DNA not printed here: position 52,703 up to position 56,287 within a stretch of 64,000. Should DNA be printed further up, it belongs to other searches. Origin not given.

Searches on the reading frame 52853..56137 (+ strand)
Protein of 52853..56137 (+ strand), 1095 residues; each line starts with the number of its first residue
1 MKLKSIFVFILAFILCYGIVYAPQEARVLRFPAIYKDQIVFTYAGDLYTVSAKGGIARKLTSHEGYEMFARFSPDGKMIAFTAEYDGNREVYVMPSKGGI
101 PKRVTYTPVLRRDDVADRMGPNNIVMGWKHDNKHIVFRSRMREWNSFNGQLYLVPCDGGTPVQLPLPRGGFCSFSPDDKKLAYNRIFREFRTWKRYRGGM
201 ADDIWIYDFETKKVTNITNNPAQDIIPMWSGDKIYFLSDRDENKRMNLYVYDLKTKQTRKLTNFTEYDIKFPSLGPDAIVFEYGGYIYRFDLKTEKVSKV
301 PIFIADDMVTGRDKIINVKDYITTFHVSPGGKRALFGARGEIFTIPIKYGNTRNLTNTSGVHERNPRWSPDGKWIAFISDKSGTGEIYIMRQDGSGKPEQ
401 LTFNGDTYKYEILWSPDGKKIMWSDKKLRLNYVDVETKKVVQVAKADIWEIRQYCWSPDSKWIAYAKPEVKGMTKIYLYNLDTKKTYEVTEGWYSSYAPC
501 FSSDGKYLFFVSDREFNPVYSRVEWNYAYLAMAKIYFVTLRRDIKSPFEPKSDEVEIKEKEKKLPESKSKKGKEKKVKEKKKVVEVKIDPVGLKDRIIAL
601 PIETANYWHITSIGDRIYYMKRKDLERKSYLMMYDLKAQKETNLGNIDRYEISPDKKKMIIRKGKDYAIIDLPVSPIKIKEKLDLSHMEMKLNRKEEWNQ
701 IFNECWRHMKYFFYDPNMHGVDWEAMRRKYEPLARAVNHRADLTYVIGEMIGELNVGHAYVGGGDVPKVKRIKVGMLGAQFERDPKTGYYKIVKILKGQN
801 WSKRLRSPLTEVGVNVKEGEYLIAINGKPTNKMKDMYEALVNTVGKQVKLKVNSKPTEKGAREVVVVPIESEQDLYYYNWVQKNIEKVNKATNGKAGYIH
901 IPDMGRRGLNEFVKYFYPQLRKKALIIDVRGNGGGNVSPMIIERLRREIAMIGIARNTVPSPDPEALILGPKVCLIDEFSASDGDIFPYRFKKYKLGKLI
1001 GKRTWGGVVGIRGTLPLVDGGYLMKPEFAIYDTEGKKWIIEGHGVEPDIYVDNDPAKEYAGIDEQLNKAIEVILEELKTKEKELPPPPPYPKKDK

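Call 69: search_protein_families(library=pfam, proteins=[window:52853-56137:+], max_evalue=0.00001)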
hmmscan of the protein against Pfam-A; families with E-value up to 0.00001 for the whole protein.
window:52853-56137:+ (1095 aa): 6 families
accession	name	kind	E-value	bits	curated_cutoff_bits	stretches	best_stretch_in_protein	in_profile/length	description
PF07676.18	PD40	-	4.2e-38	128.9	20.9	2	353-389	2-38/38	WD40-like Beta Propeller Repeat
PF03572.23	Peptidase_S41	-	1.3e-26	93.6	24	1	895-1051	1-165/165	Peptidase family S41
PF14685.13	PDZ_Tricorn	-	9e-25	86.9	25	1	775-866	1-88/88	Tricorn protease PDZ domain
PF14684.11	Tricorn_C1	-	2.6e-23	82.1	24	1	695-752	2-59/59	Tricorn protease C1 domain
PF00930.27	DPPIV_N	-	9.8e-16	57.8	22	0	347-489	30-173/354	Dipeptidyl peptidase IV (DPP IV) N-terminal region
PF25174.1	Beta-prop_THOC3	-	1.1e-11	44.7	305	1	402-512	84-190/272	THOC3 beta-propeller domain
